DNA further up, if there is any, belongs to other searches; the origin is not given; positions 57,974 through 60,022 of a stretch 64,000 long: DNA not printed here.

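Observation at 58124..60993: Lrp/AsnC RAM-domain regulator fused to an EgtD-like amino-acid N-methyltransferase, coupled to a DAO-family oxidase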

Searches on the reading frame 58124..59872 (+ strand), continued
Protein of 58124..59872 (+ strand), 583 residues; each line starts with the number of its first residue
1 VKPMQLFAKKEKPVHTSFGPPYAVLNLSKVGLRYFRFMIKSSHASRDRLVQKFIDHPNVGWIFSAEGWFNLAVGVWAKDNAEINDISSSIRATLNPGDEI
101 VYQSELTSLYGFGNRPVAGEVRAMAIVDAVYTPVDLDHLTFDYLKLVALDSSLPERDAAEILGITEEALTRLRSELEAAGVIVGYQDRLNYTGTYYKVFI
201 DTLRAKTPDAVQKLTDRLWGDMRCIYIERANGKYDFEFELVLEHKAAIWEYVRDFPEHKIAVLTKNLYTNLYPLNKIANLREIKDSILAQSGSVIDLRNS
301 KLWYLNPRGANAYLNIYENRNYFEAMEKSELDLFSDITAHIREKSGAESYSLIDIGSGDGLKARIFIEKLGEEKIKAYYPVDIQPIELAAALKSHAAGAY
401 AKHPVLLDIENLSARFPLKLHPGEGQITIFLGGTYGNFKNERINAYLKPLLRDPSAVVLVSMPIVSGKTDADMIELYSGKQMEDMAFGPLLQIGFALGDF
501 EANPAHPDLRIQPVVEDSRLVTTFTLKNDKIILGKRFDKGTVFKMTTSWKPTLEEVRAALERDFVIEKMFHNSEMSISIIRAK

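Call 53: list_cluster_members(proteins=[P0262, P0264, P0266, P0267, P0273, P0280, P0284, P0289, P0335, P0048])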
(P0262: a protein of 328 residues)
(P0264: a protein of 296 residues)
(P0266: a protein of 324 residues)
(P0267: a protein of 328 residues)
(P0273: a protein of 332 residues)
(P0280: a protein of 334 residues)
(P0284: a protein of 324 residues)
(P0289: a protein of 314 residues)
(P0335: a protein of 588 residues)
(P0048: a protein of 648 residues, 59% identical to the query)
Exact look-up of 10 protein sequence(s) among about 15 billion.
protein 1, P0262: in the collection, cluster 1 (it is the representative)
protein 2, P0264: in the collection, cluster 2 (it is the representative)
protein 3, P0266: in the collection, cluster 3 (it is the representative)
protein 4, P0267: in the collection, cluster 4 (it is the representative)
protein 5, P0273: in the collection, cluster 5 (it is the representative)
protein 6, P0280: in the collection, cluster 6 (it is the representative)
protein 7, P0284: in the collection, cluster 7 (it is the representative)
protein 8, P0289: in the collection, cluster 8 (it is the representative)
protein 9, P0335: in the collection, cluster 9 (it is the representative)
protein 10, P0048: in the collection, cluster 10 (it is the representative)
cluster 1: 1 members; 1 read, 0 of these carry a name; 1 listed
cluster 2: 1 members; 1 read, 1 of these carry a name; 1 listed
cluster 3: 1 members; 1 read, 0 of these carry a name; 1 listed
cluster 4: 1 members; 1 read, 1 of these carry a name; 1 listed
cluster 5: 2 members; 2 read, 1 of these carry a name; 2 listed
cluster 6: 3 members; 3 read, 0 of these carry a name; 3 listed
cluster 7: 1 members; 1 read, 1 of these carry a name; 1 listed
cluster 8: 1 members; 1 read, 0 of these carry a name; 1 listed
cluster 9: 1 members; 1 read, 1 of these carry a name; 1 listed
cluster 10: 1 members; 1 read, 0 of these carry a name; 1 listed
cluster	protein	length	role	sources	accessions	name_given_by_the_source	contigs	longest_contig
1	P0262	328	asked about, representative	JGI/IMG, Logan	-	-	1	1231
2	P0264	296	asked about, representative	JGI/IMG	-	uncharacterized SAM-dependent methyltransferase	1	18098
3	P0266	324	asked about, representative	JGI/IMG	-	-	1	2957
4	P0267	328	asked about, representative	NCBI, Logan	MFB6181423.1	MAG: L-histidine N(alpha)-methyltransferase [Candidatus Magasanikbacteria bacterium]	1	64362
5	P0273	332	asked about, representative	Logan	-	-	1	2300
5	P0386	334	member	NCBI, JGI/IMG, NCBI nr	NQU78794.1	Lrp/AsnC family transcriptional regulator [Candidatus Woesearchaeota archaeon]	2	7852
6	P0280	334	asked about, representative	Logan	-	-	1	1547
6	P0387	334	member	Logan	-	-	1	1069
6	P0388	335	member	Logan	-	-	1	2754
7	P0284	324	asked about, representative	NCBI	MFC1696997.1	Lrp/AsnC family transcriptional regulator [Nanoarchaeota archaeon]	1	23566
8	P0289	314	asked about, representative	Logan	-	-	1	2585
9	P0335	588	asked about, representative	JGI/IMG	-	uncharacterized SAM-dependent methyltransferase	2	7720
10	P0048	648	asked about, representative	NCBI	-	-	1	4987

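Call 54: find_related_loci(query=A1, collection=metagenome_contigs, flank=6000)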
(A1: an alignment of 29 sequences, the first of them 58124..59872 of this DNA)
Query A1 (583 aa) in metagenome_contigs; peptide patterns used: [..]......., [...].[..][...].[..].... (x = any residue, [..] = any of these).
142 stretches matched a pattern; 40 encode a relative of the query (tblastn E <= 1e-3); 40 distinct loci.
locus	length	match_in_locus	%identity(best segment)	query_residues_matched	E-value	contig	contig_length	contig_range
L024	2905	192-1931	64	4-583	0e+0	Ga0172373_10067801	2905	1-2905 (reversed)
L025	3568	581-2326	60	1-583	0e+0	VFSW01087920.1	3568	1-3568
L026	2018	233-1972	61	4-583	0e+0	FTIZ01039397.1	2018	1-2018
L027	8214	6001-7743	56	4-583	0e+0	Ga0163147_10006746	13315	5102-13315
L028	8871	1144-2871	57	4-580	0e+0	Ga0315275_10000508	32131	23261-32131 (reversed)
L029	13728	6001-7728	59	4-580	0e+0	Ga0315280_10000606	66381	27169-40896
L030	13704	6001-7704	57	15-581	0e+0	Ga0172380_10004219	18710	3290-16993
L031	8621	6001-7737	58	4-583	0e+0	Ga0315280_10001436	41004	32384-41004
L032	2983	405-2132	58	4-580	0e+0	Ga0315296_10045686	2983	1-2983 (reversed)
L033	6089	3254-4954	58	18-583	0e+0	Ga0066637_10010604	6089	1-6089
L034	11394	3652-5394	55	4-583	0e+0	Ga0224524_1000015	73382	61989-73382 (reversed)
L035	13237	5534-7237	58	16-582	0e+0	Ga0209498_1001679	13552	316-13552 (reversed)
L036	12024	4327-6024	57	18-582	0e+0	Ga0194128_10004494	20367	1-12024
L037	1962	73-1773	57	15-581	0e+0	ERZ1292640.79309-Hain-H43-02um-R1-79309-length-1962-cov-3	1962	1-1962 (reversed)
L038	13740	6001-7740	56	3-583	0e+0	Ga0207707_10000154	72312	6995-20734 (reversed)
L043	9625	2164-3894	52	7-581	0e+0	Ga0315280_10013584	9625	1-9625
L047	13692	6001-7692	51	19-583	0e+0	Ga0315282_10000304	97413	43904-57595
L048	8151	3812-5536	51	7-581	0e+0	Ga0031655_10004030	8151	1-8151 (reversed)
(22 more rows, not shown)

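Call 57: search_protein_families(library=pfam, proteins=[L007:5172-5843:+, L047:5124-5921:+, L048:3124-3774:+, L043:1289-2086:+, L043:4001-5461:+, L047:3970-4374:+, L010:6077-7537:+, L010:4982-6064:+, L010:10596-11471:+], max_evalue=0.001)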
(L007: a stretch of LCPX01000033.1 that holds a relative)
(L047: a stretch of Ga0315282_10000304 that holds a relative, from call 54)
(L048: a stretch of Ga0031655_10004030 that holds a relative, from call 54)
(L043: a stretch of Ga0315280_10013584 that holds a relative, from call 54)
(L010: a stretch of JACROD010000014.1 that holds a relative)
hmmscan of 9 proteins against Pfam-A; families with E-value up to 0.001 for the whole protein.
L007:5172-5843:+ (224 aa): 12 families
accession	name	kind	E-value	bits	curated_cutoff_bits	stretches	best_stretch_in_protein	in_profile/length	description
PF13649.12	Methyltransf_25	-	1.5e-20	74.2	27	1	57-146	2-97/97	Methyltransferase domain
PF13489.12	Methyltransf_23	-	5.1e-17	62.5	27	1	38-194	8-162/164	Methyltransferase domain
PF08241.18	Methyltransf_11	-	7.1e-17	62.3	21.2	1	57-150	1-95/95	Methyltransferase domain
PF08242.18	Methyltransf_12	-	2.2e-12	48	30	1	57-146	1-96/98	Methyltransferase domain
PF13847.12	Methyltransf_31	-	4.1e-12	46.4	27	1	53-158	4-117/145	Methyltransferase domain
PF03848.20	TehB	-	1.1e-08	35.2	20.4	1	27-143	4-125/193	Tellurite resistance protein TehB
PF01728.25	FtsJ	-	6.2e-05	23.4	24.1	1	42-115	11-93/181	FtsJ-like methyltransferase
PF02353.26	CMAS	-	9.4e-05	22.3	27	1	54-157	64-171/273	Mycolic acid cyclopropane synthetase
PF05175.20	MTS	-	0.00011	22.4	23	1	49-152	29-140/170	Methyltransferase small domain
PF01135.25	PCMT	-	0.00014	22.2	20.3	1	15-127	34-149/210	Protein-L-isoaspartate(D-aspartate) O-methyltransferase (PCMT)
PF01739.24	CheR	-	0.00028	20.8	27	0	91-150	114-173/195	CheR methyltransferase, SAM binding domain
PF05401.17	NodS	-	0.0007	19.9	24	1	54-147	45-141/201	Nodulation protein S (NodS)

L047:5124-5921:+ (266 aa): 3 families
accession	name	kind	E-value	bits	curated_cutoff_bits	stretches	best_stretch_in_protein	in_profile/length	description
PF10017.15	Methyltransf_33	-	4.6e-06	26.3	23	0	44-156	64-179/304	Histidine-specific methyltransferase, SAM-dependent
PF13649.12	Methyltransf_25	-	3e-05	25.1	27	1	45-104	1-60/97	Methyltransferase domain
PF13847.12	Methyltransf_31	-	0.00022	21.4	27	1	42-153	4-110/145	Methyltransferase domain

L048:3124-3774:+ (217 aa): 14 families
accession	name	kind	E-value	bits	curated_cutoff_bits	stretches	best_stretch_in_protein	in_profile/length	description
PF13847.12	Methyltransf_31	-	2.6e-21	76.3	27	1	38-195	1-145/145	Methyltransferase domain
PF08241.18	Methyltransf_11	-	1e-16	61.8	21.2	1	45-141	1-95/95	Methyltransferase domain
PF13649.12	Methyltransf_25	-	3.2e-16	60.2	27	1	45-137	2-97/97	Methyltransferase domain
PF01209.24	Ubie_methyltran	-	9.7e-10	38.6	20.1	1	37-150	44-160/233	ubiE/COQ5 methyltransferase family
PF08242.18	Methyltransf_12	-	3.1e-09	37.9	30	1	45-139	1-98/98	Methyltransferase domain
PF13489.12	Methyltransf_23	-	1.7e-08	34.8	27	1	32-198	15-161/164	Methyltransferase domain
PF07021.18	MetW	-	1.3e-07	31.9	21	1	28-136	1-105/193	Methionine biosynthesis protein MetW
PF24675.1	NpmA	-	3.3e-06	27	60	1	31-154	14-148/214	16S rRNA (adenine(1408)-N(1))-methyltransferase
PF06325.19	PrmA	-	5.1e-06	26.6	22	1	34-168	155-284/296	Ribosomal protein L11 methyltransferase (PrmA)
PF00398.26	RrnaAD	-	2e-05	24.3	24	1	37-113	27-106/263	Ribosomal RNA adenine dimethylase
PF08003.17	Methyltransf_9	-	2.3e-05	24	23.8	1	38-142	114-218/315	Protein of unknown function (DUF1698)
PF12847.13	Methyltransf_18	-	3e-05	24.5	27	0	34-143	8-117/151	Methyltransferase domain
PF01795.25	Methyltransf_5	-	0.00017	21.6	27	1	38-98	18-81/309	MraW methylase family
PF02390.23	Methyltransf_4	-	0.00085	19.3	24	0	41-105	2-73/173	Putative methyltransferase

L043:1289-2086:+ (266 aa): 5 families
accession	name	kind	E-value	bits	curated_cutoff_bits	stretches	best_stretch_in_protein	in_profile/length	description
PF13649.12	Methyltransf_25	-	3.3e-06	28.1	27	1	46-146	1-94/97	Methyltransferase domain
PF08242.18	Methyltransf_12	-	3.8e-05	24.8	30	1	49-146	3-93/98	Methyltransferase domain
PF10017.15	Methyltransf_33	-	6.4e-05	22.6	23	0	36-151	55-173/304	Histidine-specific methyltransferase, SAM-dependent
PF13847.12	Methyltransf_31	-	0.00016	21.8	27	1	41-157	2-113/145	Methyltransferase domain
PF08241.18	Methyltransf_11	-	0.00044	21.3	21.2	1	48-103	2-54/95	Methyltransferase domain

L043:4001-5461:+ (487 aa): 1 family
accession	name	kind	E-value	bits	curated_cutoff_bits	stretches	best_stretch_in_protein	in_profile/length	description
PF01139.22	RtcB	-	2.7e-167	557.8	27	1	49-486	1-426/426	tRNA-splicing ligase RtcB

L047:3970-4374:+ (135 aa): 1 family
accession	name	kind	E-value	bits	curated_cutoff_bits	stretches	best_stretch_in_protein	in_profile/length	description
PF01951.21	Archease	-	2.3e-31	109.4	25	1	4-135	1-136/136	Archease protein family (MTH1598/TM1083)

L010:6077-7537:+ (487 aa): 4 families
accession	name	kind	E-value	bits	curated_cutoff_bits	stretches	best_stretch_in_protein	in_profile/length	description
PF09334.17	tRNA-synt_1g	-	1e-102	344.3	20.1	2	153-370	176-390/391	tRNA synthetases class I (M)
PF00133.28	tRNA-synt_1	-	1.6e-31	109.9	22.7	2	222-335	296-403/414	tRNA synthetases class I (I, L, M and V)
PF01406.26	tRNA-synt_1e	-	3.7e-17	63.1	27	2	13-123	17-126/301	tRNA synthetases class I (C) catalytic domain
PF01921.24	tRNA-synt_1f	-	1.3e-09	37.9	27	1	253-355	225-329/360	tRNA synthetases class I (K)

L010:4982-6064:+ (361 aa): 1 family
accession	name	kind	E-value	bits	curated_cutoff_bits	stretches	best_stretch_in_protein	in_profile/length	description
PF01594.21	AI-2E_transport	-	4.3e-57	194.2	34.3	1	25-347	5-325/327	AI-2E family transporter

L010:10596-11471:+ (292 aa): 1 family
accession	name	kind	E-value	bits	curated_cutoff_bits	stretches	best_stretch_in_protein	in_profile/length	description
PF01026.27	TatD_DNase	-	1.8e-70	237.7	27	1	11-291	1-253/253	TatD related DNase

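Call 60: search_protein_families(library=pfam, alignment_id=A4, max_evalue=0.00001)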
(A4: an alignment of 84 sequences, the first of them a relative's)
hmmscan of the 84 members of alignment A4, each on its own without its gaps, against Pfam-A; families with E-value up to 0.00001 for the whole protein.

A. member 1, L001:631-825:+ (65 aa): 0 families

B. families by the number of members that match (of 84 scanned): 76 families (the first 25 are shown)
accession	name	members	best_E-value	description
PF13649.12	Methyltransf_25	7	3.3e-21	Methyltransferase domain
PF08241.18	Methyltransf_11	6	2.1e-21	Methyltransferase domain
PF13847.12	Methyltransf_31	6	2.6e-21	Methyltransferase domain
PF13489.12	Methyltransf_23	6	5.1e-17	Methyltransferase domain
PF08242.18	Methyltransf_12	6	2.2e-12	Methyltransferase domain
PF01209.24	Ubie_methyltran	4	9.2e-14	ubiE/COQ5 methyltransferase family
PF01139.22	RtcB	3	1.5e-170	tRNA-splicing ligase RtcB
PF03848.20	TehB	3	1.1e-08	Tellurite resistance protein TehB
PF09334.17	tRNA-synt_1g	2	9.1e-100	tRNA synthetases class I (M)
PF00133.28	tRNA-synt_1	2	8.2e-33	tRNA synthetases class I (I, L, M and V)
PF01406.26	tRNA-synt_1e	2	3.7e-15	tRNA synthetases class I (C) catalytic domain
PF14528.11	LAGLIDADG_3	2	1.4e-09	LAGLIDADG-like domain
PF13310.11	Virulence_RhuM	1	5.7e-109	Virulence protein RhuM family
PF02547.20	Queuosine_synth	1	9.8e-107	Queuosine biosynthesis protein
PF01026.27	TatD_DNase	1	3.1e-68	TatD related DNase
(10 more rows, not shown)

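Call 61: search_protein_families(library=pfam, alignment_id=A1, max_evalue=0.01)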
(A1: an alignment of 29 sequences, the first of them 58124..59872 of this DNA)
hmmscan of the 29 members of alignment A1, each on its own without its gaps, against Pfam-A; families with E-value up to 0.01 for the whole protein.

A. member 1, window:58124-59872:+ (583 aa): 2 families
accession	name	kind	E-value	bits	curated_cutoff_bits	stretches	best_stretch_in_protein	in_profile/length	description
PF10017.15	Methyltransf_33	-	6.3e-16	58.7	23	1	303-463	20-178/304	Histidine-specific methyltransferase, SAM-dependent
PF13545.12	HTH_Crp_2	-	0.0063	16.9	27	0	151-183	21-53/70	Crp-like helix-turn-helix domain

B. families by the number of members that match (of 29 scanned): 5 families
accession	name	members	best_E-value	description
PF10017.15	Methyltransf_33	29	1.1e-19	Histidine-specific methyltransferase, SAM-dependent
PF01037.27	AsnC_trans_reg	2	0.00013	Lrp/AsnC ligand binding domain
PF13847.12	Methyltransf_31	1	0.00044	Methyltransferase domain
PF13545.12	HTH_Crp_2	1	0.0063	Crp-like helix-turn-helix domain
PF13679.12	Methyltransf_32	1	0.0095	Methyltransferase domain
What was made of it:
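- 58526..58666 (+): Degenerate AsnC-type helix-turn-helix (residues 135-181). None of 29 members hits a Pfam AsnC-type HTH model (call 61).
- On Methyltransf_33 / EgtD-like methyltransferase superfamily (PF10017): All 29 family members match (call 61).
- Checked: Across 29 family members, 29 hit PF10017, 2 hit PF01037 and none hit an AsnC-type HTH model (call 61).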
